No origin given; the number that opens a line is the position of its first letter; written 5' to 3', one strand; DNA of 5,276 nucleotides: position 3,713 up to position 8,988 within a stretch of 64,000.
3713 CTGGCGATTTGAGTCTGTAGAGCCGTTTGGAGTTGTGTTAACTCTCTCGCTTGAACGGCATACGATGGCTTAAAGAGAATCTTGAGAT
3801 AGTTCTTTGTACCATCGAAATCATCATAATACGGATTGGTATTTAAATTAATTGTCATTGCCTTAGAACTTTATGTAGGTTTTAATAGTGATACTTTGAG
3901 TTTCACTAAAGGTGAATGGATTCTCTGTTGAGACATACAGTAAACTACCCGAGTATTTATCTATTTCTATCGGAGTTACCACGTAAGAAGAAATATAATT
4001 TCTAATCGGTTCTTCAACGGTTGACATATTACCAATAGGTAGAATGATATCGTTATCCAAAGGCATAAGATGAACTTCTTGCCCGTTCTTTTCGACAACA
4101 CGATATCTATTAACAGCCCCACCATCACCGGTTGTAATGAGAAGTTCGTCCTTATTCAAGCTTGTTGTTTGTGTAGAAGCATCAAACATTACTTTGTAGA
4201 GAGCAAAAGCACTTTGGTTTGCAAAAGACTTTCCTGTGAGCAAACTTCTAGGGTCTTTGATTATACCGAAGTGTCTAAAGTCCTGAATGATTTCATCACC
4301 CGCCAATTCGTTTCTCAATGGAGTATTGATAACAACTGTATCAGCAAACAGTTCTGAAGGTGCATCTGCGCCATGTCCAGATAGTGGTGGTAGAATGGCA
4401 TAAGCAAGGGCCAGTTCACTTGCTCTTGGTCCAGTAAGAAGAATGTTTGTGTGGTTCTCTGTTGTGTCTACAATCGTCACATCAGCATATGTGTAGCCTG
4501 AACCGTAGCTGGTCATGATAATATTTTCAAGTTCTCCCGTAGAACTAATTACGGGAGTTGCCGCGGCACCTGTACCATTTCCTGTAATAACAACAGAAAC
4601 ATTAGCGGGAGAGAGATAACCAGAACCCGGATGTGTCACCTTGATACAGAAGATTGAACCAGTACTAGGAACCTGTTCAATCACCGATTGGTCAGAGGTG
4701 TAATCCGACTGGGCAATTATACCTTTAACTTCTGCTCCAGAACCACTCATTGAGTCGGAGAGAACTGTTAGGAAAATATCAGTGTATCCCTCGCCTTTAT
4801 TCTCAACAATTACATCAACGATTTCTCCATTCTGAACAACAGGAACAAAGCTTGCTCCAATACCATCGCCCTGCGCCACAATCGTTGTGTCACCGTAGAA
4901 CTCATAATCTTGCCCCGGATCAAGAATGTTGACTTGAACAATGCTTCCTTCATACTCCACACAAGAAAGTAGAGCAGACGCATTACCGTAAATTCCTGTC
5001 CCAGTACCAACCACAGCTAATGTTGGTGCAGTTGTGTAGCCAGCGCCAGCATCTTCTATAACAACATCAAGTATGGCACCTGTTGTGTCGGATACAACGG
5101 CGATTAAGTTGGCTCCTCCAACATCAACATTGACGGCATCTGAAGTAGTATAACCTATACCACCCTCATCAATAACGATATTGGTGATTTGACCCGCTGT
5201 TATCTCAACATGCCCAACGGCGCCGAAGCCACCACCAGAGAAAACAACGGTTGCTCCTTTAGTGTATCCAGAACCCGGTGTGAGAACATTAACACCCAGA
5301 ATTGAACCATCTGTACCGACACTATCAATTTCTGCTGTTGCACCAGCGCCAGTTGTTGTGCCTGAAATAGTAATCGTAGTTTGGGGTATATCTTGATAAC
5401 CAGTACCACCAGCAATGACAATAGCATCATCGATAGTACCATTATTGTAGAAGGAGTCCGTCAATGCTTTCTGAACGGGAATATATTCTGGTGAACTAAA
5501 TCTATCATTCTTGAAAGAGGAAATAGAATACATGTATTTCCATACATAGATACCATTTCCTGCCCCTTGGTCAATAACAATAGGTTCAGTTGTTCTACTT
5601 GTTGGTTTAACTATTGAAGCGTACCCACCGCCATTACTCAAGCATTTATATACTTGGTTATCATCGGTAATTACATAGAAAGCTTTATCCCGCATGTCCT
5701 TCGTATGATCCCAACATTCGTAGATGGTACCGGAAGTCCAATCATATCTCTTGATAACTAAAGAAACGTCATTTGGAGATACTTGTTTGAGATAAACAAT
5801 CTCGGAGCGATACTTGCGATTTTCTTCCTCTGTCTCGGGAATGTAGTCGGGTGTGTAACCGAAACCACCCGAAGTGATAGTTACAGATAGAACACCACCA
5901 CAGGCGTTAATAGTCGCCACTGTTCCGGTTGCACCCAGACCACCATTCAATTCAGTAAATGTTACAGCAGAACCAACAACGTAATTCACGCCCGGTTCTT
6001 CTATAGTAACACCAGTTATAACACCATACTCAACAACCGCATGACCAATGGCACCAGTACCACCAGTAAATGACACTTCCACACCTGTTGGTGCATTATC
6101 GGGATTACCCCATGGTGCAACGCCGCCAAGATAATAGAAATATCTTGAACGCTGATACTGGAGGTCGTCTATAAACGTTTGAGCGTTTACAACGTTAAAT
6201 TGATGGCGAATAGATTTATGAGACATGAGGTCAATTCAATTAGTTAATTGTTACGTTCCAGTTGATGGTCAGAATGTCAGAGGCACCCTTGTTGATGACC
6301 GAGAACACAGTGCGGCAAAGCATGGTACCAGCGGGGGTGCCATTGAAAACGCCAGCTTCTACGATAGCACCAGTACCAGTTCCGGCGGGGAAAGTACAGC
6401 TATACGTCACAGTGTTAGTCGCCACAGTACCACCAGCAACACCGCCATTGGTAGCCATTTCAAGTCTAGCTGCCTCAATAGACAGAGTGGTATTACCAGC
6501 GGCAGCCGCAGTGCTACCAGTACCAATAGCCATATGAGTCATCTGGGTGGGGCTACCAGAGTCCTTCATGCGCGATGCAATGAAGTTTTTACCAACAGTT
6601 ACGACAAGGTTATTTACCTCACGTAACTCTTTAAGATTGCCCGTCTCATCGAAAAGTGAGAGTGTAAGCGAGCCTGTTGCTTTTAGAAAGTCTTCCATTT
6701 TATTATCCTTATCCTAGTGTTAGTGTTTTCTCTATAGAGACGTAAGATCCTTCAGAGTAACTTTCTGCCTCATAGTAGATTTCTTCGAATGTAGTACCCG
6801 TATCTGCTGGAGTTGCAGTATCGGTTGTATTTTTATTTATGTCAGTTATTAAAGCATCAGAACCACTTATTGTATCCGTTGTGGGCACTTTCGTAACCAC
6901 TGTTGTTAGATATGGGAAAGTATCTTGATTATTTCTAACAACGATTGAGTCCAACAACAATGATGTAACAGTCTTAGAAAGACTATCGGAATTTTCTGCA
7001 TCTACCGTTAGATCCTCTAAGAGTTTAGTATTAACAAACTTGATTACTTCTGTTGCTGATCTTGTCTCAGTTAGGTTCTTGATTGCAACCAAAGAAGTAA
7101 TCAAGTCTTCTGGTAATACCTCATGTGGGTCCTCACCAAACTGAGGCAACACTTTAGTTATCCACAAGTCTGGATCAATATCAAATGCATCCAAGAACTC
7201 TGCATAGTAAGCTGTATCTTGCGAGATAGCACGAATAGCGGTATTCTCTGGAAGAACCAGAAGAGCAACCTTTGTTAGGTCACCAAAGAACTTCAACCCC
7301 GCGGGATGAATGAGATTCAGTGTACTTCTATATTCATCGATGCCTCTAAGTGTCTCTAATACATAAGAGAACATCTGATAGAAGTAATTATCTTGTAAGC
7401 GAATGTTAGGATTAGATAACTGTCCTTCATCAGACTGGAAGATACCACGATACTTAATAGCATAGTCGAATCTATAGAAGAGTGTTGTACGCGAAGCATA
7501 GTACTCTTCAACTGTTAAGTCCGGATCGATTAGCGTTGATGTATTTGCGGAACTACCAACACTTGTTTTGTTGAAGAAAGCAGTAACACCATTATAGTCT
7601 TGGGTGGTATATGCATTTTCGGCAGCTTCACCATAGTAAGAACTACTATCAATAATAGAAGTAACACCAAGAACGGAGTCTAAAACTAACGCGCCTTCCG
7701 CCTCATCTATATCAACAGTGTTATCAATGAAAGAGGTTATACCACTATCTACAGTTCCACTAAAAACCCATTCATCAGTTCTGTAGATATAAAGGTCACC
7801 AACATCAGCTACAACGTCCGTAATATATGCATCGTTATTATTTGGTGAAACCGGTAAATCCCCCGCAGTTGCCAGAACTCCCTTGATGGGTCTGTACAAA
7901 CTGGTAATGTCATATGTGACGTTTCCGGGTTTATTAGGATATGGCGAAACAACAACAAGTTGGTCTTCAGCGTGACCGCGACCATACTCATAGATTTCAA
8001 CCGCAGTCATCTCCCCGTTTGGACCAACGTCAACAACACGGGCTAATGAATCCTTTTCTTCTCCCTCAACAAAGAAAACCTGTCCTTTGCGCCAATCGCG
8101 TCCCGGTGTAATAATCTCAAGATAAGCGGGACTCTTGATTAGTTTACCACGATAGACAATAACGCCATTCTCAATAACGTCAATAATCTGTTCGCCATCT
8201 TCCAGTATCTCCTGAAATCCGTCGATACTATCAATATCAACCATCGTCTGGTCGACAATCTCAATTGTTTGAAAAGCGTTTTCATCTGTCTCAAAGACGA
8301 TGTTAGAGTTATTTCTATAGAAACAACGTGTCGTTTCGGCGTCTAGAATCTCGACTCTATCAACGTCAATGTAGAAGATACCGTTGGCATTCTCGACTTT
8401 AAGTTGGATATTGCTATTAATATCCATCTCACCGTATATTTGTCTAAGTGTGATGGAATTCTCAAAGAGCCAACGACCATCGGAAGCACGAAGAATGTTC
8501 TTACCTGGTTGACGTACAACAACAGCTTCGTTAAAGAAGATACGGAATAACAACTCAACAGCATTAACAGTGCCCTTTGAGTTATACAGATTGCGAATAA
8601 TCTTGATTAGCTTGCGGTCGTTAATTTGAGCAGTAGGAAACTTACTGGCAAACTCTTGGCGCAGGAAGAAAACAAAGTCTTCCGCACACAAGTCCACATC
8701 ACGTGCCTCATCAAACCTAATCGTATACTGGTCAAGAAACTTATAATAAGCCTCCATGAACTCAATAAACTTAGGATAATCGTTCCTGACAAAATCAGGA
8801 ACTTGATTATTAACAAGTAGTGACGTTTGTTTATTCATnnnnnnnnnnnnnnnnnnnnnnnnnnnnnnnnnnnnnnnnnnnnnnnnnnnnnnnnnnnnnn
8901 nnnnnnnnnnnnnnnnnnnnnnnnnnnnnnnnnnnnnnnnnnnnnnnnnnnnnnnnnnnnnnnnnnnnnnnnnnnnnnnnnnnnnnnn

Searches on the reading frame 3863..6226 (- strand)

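Call 23: search_protein_families(library=phrogs, proteins=[window:3863-6226:-], max_evalue=0.00001)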
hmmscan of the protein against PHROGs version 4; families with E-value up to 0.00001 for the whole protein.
window:3863-6226:- (787 aa): 12 families
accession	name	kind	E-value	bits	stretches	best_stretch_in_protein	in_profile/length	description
phrog_438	-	tail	8.8e-84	283.4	3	132-335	52-264/478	baseplate wedge subunit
phrog_19630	-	head and packaging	6.9e-27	94.6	2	268-482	353-569/1266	virion structural protein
phrog_460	-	connector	6.1e-26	92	2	521-592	227-297/385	head closure Hc2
phrog_2885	-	tail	3e-22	77.9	3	418-501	1081-1162/4179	baseplate wedge subunit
phrog_4406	-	head and packaging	1.4e-20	72.7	2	381-483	1578-1676/3231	virion structural protein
phrog_701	-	head and packaging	3e-19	67.3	1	262-416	1163-1311/6136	virion structural protein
phrog_708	-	tail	1.7e-16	60.1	1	343-483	776-910/1383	baseplate wedge subunit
phrog_6005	-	head and packaging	5.3e-13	48.4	1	270-517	146-404/1512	virion structural protein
phrog_22827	-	unknown function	1.6e-12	47.9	1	375-587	57-244/613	-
phrog_26741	-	unknown function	4.7e-11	43.1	1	309-445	219-355/497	-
phrog_5342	-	tail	2.7e-08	32.1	0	342-426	56-142/3319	tail fiber protein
phrog_719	-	tail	1.7e-06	27.6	0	259-325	483-550/833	baseplate wedge subunit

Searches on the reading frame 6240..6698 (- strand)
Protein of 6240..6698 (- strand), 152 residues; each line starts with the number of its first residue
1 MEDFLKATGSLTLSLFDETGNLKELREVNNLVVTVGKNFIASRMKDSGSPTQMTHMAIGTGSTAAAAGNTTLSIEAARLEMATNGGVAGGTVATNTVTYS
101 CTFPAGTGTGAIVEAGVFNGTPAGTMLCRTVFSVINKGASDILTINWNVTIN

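Call 23: search_protein_families(library=phrogs, proteins=[window:6240-6698:-], max_evalue=0.00001)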
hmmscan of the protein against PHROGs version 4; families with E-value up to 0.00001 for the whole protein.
window:6240-6698:- (152 aa): 2 families
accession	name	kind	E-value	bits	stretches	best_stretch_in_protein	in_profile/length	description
phrog_5417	-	unknown function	6e-31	108.4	1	7-151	10-156/156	-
phrog_4176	-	tail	3.4e-07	31.1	1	9-131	14-138/309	tail fiber protein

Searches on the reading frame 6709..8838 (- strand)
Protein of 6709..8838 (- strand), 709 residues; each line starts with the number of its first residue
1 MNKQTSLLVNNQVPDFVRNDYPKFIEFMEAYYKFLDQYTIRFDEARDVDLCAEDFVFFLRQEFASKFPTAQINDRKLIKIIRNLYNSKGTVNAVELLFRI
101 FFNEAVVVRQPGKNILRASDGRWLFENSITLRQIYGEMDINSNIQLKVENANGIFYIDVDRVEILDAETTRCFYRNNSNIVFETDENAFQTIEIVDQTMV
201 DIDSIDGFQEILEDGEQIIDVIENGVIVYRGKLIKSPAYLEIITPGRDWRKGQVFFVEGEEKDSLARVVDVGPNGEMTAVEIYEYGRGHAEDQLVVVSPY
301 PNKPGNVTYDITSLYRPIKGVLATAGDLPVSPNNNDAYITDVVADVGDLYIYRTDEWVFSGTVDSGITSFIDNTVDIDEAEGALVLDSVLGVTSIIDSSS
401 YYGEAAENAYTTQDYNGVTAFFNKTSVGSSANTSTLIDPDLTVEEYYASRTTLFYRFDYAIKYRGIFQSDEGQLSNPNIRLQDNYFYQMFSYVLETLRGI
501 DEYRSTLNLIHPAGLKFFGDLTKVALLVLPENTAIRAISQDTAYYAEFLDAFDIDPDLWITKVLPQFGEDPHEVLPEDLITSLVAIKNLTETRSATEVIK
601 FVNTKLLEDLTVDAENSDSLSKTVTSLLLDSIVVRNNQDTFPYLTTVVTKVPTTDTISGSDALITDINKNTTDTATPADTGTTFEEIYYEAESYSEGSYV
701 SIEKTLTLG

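Call 23: search_protein_families(library=phrogs, proteins=[window:6709-8838:-], max_evalue=0.00001)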
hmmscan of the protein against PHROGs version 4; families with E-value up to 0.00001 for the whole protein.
window:6709-8838:- (709 aa): 7 families
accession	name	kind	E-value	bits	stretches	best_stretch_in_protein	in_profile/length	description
phrog_17744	-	tail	3.4e-28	99.4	1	2-125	8-138/765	baseplate wedge subunit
phrog_3465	-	connector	2.5e-22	79.8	3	47-133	137-226/978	head closure Hc2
phrog_26741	-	unknown function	4.1e-22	79.6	1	6-289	6-270/497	-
phrog_2885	-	tail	6.3e-20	70.2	2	59-200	171-314/4179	baseplate wedge subunit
phrog_4406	-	head and packaging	1e-19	69.8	1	462-521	1812-1872/3231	virion structural protein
phrog_701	-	head and packaging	2.3e-19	67.7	2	464-522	3436-3495/6136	virion structural protein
phrog_19630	-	head and packaging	2.1e-09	36.7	0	70-130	677-737/1266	virion structural protein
